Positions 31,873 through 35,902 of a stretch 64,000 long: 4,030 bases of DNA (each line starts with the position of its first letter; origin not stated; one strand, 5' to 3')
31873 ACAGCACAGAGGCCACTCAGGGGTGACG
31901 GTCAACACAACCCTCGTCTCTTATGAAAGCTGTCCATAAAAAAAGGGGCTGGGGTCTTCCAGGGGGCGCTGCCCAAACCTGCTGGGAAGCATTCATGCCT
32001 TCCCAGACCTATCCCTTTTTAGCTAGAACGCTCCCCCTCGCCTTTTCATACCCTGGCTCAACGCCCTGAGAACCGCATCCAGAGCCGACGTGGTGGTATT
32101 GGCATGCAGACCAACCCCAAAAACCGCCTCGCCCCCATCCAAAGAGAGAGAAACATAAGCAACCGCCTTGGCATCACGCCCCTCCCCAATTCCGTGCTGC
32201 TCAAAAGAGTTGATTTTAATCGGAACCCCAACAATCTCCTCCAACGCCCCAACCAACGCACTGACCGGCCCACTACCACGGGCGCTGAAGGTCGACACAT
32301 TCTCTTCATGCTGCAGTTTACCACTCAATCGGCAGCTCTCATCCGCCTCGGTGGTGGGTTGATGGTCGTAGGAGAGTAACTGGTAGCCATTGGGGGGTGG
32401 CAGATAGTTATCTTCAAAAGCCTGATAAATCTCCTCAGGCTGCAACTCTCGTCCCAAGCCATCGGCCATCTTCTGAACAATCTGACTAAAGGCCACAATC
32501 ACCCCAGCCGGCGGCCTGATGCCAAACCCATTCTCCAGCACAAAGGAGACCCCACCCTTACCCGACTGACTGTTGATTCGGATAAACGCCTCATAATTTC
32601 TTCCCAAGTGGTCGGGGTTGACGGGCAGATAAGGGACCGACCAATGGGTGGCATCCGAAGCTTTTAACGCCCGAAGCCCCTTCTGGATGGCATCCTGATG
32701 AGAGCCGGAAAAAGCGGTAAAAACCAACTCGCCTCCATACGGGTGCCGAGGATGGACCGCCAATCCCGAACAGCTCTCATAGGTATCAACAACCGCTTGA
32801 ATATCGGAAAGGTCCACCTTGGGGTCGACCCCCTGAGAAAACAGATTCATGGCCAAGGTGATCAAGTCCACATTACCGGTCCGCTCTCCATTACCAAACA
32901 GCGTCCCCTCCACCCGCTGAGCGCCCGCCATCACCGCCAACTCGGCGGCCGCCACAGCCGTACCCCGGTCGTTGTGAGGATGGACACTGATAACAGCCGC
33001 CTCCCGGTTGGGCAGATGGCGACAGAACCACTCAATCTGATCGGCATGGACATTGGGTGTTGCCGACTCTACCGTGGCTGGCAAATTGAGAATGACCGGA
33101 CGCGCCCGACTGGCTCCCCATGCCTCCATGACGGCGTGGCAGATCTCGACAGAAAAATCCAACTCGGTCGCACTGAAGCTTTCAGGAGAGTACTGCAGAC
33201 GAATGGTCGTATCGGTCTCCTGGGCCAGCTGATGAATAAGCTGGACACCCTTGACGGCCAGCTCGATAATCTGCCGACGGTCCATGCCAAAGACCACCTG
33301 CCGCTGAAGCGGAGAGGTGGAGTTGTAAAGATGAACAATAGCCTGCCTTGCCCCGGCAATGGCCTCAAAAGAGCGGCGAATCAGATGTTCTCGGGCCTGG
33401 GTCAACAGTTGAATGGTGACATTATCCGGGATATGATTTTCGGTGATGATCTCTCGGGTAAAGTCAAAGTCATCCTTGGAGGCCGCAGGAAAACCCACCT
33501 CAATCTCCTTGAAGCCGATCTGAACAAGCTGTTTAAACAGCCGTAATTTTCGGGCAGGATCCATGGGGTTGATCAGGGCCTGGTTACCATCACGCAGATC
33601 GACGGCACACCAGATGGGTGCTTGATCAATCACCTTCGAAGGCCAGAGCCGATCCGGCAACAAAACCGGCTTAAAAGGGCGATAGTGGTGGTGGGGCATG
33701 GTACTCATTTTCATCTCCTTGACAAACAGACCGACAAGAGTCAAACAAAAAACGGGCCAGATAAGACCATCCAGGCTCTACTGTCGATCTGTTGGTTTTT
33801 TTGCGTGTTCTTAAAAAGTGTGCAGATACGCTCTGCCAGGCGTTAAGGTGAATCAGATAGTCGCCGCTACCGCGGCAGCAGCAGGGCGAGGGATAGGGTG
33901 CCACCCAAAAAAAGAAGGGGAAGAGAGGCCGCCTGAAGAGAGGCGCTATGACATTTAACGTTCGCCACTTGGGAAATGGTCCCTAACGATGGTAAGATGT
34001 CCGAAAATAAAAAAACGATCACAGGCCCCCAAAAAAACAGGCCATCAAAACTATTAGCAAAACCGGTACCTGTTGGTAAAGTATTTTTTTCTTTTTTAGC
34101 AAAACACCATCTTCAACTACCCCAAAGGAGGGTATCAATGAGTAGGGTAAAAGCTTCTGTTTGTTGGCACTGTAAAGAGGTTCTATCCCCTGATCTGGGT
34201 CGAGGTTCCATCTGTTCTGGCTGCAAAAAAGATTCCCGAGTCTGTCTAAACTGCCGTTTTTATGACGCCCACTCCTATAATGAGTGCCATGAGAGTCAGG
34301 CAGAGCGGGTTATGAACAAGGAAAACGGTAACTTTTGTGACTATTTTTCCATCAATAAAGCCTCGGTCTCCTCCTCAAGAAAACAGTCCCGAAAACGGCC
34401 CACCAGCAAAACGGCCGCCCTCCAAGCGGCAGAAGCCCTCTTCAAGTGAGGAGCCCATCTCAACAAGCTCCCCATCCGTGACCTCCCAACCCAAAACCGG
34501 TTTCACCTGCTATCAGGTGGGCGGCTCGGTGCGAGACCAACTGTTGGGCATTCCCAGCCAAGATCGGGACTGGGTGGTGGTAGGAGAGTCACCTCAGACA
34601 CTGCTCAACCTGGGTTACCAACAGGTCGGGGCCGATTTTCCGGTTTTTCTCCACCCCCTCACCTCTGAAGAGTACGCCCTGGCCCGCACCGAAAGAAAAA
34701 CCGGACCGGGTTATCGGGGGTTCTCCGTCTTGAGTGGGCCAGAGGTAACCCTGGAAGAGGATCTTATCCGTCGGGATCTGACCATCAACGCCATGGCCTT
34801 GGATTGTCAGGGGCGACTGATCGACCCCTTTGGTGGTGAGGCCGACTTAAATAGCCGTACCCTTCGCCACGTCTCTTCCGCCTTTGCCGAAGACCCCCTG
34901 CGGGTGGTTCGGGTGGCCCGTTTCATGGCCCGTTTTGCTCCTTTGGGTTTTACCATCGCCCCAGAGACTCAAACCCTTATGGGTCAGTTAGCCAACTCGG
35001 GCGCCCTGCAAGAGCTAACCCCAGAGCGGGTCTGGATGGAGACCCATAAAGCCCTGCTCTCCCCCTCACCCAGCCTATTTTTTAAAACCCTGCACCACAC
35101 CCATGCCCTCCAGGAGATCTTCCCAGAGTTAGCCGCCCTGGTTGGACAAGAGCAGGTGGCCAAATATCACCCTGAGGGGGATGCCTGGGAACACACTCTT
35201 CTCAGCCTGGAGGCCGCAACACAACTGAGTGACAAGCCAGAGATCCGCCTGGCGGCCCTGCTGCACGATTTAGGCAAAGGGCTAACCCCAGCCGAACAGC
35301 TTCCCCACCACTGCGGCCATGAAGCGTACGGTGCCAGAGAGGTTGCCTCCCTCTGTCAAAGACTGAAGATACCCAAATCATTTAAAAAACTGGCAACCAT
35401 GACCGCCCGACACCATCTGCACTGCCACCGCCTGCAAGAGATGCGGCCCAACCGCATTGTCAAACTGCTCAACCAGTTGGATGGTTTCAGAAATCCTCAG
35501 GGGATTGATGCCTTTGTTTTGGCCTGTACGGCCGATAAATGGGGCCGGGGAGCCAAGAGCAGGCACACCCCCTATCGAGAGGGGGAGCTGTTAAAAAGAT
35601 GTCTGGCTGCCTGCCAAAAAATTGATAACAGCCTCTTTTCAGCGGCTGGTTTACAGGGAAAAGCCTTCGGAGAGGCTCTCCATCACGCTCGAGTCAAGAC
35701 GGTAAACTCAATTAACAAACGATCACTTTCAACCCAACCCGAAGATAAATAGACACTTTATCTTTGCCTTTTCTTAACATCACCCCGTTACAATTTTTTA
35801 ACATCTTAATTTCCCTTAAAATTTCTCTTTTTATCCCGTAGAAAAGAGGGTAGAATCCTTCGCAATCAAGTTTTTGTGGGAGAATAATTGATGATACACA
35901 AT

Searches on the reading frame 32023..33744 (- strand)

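Call 81: search_protein_families(library=pfam, proteins=[window:32023-33744:-], max_evalue=0.001)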
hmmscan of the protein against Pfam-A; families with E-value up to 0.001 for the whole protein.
window:32023-33744:- (573 aa): 3 families
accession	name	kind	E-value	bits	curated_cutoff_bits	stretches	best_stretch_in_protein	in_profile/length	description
PF00682.25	HMGL-like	-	7.7e-79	265.2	29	1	43-319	2-257/260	HMGL-like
PF22615.1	IPMS_D2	-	3.1e-32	111.1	27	1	339-404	1-66/66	Alpha-isopropylmalate synthase, post-catalytic domain-like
PF08502.15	LeuA_dimer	-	2.6e-22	79.6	24.9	1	433-564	1-129/131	LeuA allosteric (dimerisation) domain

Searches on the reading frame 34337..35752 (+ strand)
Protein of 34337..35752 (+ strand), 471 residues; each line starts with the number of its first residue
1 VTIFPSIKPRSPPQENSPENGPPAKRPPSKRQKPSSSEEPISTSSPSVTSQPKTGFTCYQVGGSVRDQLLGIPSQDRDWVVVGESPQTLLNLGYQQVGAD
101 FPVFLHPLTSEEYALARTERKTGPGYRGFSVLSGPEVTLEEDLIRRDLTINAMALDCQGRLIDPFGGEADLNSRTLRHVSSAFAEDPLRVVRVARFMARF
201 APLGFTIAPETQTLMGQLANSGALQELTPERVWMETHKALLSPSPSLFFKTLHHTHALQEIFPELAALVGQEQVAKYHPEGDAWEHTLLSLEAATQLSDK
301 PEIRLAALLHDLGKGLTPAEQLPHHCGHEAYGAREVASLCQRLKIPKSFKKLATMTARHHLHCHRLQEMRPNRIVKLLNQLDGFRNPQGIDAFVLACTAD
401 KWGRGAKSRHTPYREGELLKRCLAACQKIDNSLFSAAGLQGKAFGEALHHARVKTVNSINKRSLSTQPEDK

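Call 81: search_protein_families(library=pfam, proteins=[window:34337-35752:+], max_evalue=0.001)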
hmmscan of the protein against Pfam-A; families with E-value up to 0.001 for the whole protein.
window:34337-35752:+ (471 aa): 3 families
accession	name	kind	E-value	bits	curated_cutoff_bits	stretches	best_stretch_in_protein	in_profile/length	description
PF01743.26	PolyA_pol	-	1.4e-17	64.6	23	1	58-177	1-126/126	Poly A polymerase head domain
PF12627.12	PolyA_pol_RNAbd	-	9.5e-15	54.6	22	1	204-267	1-62/64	Probable RNA and SrmB- binding site of polymerase A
PF01966.28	HD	-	3.3e-10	40.7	22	1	284-382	2-111/116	HD domain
